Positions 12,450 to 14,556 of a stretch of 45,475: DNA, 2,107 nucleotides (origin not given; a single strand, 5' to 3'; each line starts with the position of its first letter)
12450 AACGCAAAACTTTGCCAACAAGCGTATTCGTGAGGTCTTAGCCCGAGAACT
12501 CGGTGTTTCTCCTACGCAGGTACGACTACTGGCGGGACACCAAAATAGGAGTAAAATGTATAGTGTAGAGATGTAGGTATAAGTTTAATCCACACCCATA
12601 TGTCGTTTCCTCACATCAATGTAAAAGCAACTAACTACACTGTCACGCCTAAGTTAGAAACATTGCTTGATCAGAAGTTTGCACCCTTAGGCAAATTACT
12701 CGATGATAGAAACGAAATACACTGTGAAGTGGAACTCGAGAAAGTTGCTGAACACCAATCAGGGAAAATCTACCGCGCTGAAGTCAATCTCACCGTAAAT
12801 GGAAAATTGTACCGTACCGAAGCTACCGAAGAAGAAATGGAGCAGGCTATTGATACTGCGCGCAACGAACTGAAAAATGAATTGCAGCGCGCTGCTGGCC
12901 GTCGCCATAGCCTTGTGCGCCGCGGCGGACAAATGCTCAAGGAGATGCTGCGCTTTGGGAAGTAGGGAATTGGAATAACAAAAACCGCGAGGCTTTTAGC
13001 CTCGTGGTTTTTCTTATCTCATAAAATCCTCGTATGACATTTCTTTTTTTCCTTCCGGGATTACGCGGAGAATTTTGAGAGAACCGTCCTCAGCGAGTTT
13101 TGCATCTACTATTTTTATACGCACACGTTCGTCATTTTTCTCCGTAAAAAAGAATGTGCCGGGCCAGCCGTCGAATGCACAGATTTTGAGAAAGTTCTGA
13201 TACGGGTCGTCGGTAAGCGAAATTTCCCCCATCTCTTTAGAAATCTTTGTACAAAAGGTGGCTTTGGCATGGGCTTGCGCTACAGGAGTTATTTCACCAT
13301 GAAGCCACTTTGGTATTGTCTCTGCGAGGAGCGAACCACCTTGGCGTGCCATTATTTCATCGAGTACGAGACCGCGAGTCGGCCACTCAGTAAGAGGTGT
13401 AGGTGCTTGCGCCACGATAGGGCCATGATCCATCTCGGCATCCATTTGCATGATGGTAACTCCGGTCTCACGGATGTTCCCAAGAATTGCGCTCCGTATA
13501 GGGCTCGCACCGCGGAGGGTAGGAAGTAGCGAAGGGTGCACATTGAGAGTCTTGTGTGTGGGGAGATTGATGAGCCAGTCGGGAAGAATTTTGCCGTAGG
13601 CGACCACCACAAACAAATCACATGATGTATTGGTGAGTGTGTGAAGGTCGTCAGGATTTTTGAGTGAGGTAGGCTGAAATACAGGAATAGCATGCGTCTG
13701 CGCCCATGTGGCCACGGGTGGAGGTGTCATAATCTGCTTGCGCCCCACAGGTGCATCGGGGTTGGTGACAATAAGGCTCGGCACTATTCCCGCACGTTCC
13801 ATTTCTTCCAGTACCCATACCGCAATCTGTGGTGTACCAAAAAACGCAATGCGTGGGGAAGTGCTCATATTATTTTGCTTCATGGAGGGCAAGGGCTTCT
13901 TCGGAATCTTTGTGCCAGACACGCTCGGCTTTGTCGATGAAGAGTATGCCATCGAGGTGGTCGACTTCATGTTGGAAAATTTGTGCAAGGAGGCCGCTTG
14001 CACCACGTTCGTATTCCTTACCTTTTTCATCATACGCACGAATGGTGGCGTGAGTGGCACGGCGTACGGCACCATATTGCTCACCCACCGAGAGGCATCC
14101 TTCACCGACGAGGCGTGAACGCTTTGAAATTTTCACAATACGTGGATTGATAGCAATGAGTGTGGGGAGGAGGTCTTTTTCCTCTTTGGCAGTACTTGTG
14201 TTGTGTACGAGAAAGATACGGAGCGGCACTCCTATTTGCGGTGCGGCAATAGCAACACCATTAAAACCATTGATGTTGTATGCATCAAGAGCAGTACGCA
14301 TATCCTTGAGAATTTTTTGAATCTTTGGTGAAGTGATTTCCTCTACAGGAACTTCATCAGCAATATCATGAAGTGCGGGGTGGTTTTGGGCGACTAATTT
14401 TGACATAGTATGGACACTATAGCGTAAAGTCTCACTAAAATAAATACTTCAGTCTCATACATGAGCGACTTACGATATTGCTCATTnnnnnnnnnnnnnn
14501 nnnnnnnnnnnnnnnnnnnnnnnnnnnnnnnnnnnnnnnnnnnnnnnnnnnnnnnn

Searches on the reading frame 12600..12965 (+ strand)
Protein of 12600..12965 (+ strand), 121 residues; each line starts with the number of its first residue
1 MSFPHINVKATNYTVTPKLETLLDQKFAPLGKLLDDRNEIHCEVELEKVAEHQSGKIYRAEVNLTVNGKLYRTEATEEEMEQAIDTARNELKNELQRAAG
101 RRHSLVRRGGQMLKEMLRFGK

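Call 51: search_protein_families(library=pfam, proteins=[window:12600-12965:+])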
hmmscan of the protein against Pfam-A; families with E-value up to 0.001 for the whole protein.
window:12600-12965:+ (121 aa): 1 family
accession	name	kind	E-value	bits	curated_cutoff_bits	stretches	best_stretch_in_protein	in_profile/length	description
PF02482.25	Ribosomal_S30AE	-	1.3e-13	51.9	23.7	1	6-102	1-87/88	Sigma 54 modulation protein / S30EA ribosomal protein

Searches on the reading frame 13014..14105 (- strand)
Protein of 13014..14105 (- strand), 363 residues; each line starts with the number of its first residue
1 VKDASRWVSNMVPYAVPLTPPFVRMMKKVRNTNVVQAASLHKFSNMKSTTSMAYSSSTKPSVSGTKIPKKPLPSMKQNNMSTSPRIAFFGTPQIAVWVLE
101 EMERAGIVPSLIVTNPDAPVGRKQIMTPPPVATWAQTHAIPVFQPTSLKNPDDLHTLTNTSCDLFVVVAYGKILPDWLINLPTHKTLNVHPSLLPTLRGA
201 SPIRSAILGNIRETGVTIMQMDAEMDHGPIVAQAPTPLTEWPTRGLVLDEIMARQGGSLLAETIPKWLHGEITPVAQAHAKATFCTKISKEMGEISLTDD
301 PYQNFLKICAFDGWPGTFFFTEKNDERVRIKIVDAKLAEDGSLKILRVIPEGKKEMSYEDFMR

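Call 52: search_protein_families(library=pfam, proteins=[window:13014-14105:-])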
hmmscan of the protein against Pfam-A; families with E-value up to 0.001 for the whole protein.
window:13014-14105:- (363 aa): 2 families
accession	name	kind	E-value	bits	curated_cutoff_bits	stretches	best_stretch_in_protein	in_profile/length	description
PF00551.24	Formyl_trans_N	-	4.2e-31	108.5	26.1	1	85-243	2-161/181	Formyl transferase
PF02911.23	Formyl_trans_C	-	4.5e-07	30.4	21.1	0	287-337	1-47/100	Formyl transferase, C-terminal domain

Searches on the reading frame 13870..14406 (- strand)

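Call 52: search_protein_families(library=pfam, proteins=[window:13870-14406:-])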
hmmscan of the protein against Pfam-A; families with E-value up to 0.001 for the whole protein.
window:13870-14406:- (178 aa): 1 family
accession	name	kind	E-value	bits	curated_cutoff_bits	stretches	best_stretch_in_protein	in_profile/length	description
PF01327.26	Pep_deformylase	-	9e-42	142.7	22.8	1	2-162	2-152/156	Polypeptide deformylase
